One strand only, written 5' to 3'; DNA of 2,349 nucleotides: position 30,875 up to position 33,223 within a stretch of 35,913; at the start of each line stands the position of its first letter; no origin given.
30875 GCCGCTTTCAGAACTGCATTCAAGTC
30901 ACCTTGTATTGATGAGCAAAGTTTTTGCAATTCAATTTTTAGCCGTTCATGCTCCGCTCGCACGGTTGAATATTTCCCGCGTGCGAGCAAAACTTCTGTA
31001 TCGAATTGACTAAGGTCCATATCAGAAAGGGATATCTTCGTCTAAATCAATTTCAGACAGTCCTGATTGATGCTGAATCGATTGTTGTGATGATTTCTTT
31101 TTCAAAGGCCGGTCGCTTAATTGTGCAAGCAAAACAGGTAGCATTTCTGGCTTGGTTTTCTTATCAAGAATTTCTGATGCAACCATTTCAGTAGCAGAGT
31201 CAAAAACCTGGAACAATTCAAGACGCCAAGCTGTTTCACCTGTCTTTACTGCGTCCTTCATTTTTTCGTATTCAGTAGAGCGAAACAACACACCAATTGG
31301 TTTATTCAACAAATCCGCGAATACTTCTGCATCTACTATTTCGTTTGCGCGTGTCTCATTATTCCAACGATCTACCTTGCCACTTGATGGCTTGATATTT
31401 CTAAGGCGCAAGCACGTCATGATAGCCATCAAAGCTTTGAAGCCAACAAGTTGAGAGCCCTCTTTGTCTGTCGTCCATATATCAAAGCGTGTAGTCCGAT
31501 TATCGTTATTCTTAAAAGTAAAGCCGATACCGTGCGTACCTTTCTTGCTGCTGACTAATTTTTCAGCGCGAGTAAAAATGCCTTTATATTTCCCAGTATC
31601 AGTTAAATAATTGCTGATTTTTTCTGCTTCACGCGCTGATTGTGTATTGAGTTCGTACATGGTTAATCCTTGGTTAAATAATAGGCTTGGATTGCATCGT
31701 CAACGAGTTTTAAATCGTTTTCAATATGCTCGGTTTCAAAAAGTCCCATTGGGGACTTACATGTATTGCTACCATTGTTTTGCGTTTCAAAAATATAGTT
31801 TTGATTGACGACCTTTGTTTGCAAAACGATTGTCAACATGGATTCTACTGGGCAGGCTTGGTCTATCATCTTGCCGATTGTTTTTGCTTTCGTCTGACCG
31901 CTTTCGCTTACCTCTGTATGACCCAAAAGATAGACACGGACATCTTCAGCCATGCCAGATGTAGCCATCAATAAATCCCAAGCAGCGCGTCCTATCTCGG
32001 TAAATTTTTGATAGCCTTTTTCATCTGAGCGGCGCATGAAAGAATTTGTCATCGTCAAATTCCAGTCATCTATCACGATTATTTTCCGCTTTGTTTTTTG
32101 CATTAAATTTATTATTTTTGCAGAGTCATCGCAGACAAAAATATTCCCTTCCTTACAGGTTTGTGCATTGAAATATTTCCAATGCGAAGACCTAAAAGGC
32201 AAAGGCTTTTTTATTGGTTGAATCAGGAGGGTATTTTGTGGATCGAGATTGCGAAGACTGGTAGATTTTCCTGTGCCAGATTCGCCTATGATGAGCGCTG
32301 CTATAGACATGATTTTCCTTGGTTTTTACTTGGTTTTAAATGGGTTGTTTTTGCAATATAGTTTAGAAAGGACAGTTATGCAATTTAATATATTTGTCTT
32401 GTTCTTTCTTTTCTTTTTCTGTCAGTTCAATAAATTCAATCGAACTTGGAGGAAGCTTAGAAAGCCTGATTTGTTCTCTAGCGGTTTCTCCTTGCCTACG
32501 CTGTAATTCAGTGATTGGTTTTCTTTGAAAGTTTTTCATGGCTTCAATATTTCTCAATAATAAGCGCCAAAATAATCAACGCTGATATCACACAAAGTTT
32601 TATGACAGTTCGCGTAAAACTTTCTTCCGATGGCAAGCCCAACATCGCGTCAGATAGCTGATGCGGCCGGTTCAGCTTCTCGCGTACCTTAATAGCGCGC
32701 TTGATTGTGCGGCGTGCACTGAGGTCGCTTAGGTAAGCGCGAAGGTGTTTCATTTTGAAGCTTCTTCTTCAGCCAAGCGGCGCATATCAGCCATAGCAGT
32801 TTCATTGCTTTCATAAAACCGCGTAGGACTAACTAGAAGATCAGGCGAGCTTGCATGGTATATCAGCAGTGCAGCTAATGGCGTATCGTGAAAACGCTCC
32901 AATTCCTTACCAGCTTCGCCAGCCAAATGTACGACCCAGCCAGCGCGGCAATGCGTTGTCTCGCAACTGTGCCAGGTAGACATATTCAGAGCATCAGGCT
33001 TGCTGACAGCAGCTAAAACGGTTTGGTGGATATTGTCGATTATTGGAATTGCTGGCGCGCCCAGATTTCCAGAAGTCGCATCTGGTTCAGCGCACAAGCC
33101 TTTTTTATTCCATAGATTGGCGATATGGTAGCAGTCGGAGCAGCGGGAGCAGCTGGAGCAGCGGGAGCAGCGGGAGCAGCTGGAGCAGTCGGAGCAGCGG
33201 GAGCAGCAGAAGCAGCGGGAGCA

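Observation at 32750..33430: Early gene with 23 uninterrupted Cys-X-X triplets (24 Cys in 69 residues) fused to a non-repetitive domain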

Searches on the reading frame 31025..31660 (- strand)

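Call 14: search_protein_families(library=phrogs, proteins=[window:31025-31660:-], max_evalue=0.001)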
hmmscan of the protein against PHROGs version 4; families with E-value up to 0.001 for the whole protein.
window:31025-31660:- (212 aa): 1 family
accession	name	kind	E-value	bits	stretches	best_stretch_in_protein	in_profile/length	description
phrog_743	-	DNA, RNA and nucleotide metabolism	3.1e-29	103.2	1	3-193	6-219/246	single strand DNA binding protein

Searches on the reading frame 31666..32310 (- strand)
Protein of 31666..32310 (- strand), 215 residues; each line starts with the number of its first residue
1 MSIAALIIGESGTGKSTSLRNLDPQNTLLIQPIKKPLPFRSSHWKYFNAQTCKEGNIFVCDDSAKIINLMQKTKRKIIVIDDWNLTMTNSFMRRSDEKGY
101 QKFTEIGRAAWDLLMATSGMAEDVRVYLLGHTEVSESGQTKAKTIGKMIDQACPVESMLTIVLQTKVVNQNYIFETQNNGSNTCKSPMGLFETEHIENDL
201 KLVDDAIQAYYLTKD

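Call 14: search_protein_families(library=phrogs, proteins=[window:31666-32310:-], max_evalue=0.001)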
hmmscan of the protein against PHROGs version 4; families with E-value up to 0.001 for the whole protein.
window:31666-32310:- (215 aa): 3 families
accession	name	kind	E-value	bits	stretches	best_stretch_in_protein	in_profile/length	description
phrog_2872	-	DNA, RNA and nucleotide metabolism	1.7e-84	283.8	1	1-212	1-212/219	Sak4-like ssDNA annealing protein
phrog_124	-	DNA, RNA and nucleotide metabolism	2.9e-06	27.9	1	5-211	46-261/382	Sak4-like ssDNA annealing protein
phrog_8060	-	unknown function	0.00075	20.3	0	166-214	112-160/213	-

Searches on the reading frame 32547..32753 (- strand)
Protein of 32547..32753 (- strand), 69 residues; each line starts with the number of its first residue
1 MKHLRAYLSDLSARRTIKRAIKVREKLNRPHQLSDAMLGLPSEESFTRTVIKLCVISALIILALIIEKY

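Call 5: search_protein_families(library=pfam, proteins=[window:32547-32753:-], max_evalue=1)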
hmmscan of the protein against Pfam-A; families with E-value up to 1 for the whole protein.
window:32547-32753:- (69 aa): 0 families

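Call 6: search_protein_families(library=ncbifam, proteins=[window:32547-32753:-], max_evalue=1)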
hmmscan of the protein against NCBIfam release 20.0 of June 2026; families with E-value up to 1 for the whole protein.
window:32547-32753:- (69 aa): 0 families

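Call 7: search_protein_families(library=phrogs, proteins=[window:32547-32753:-], max_evalue=1)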
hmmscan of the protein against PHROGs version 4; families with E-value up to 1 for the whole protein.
window:32547-32753:- (69 aa): 1 family
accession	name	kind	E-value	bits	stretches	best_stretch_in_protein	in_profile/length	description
phrog_3137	-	unknown function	0.13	13.4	1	24-52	19-47/60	-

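Call 71: search_protein_families(library=padloc, proteins=[window:32547-32753:-], max_evalue=0.1)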
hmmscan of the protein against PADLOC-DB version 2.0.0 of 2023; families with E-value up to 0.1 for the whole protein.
window:32547-32753:- (69 aa): 0 families

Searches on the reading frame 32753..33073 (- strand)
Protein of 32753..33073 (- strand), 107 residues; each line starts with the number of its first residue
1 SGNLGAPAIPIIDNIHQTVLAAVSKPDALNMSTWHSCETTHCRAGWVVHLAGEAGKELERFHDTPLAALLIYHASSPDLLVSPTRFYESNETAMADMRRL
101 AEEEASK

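Call 50: search_protein_representatives(protein=window:32753-33073:-)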
Query: 107 residues. Proteins with E-value up to 0.001 (for the whole library): 1529; up to 1e-10: 823; up to 1e-30: 12. The best 150 are listed.
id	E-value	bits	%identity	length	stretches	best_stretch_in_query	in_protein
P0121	1.8e-39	150.3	76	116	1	7-106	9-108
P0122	1.5e-37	144.0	68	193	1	5-106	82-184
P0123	7.0e-35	135.5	64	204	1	2-106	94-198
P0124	1.3e-33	131.4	66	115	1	6-104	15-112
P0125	6.3e-33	129.2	61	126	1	2-103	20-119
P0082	8.5e-33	128.8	58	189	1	6-105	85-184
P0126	1.4e-32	128.1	65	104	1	8-102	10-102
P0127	1.8e-32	127.8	65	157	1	9-105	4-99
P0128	4.4e-32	126.5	60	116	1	3-104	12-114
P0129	1.0e-31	125.3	75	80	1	31-106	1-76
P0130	1.2e-31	125.1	58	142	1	6-106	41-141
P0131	2.8e-31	123.9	59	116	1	8-106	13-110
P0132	1.3e-30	121.8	61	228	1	7-104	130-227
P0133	1.7e-30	121.4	59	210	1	9-105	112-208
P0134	2.8e-30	120.7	63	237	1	7-106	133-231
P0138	3.4e-29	117.2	66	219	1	12-106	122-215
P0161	1.5e-26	108.8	55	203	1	8-106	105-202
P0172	2.5e-25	104.8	55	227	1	9-105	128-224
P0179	1.2e-24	102.6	55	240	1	6-104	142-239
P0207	2.0e-23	98.7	57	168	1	6-101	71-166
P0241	7.7e-22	93.6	54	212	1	7-100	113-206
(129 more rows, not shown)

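Call 56: search_protein_families(library=pfam, alignment_id=A2, max_evalue=0.01)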
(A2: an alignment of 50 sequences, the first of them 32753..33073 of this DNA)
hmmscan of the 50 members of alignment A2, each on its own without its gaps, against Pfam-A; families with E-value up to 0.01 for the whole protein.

A. member 1, window:32753-33073:- (107 aa): 0 families

B. families by the number of members that match (of 50 scanned): 10 families
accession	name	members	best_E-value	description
PF00805.28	Pentapeptide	32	5.4e-65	Pentapeptide repeats (8 copies)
PF13576.12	Pentapeptide_3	30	3.6e-18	Pentapeptide repeats (9 copies)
PF13599.13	Pentapeptide_4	29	4.5e-18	Pentapeptide repeat region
PF25296.1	Decapeptide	15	5.2e-09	Decapeptide repeat region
PF23952.1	LRR_EndoS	2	8.4e-05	Endo-beta-N-acetylglucosaminidase EndoS LRR domain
PF12799.13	LRR_4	2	0.00015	Leucine Rich repeats (2 copies)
PF13475.11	DUF4116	1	5e-20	Domain of unknown function (DUF4116)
PF14206.11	Cys_rich_CPCC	1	4.9e-17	Cysteine-rich CPCC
PF00560.39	LRR_1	1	2.3e-05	Leucine Rich Repeat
PF23894.2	LD_SV2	1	0.0052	SV2A/B/C luminal domain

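Call 71: search_protein_families(library=padloc, proteins=[P0138, P0179, P0241, P0121], max_evalue=0.1)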
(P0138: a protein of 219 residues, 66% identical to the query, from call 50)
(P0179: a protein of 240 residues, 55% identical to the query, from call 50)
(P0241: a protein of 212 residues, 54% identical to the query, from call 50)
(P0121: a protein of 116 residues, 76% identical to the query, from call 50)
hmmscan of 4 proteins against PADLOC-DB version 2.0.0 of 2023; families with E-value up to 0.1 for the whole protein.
P0138 (219 aa): 0 families

P0179 (240 aa): 0 families

P0241 (212 aa): 0 families

P0121 (116 aa): 0 families

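Call 72: search_protein_families(library=pfam, proteins=[P0133, P0172, P0161, P0207], max_evalue=0.1)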
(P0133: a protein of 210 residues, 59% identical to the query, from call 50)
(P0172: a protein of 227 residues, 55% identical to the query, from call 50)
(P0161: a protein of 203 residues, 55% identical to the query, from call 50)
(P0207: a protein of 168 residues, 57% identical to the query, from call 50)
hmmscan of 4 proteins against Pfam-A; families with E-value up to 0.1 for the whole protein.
P0133 (210 aa): 0 families

P0172 (227 aa): 0 families

P0161 (203 aa): 1 family
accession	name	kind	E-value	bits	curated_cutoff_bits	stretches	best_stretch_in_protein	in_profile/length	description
PF20516.4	PDDEXK_12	-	0.045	13.8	27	1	67-140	95-175/246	PD-(D/E)XK nuclease superfamily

P0207 (168 aa): 0 families
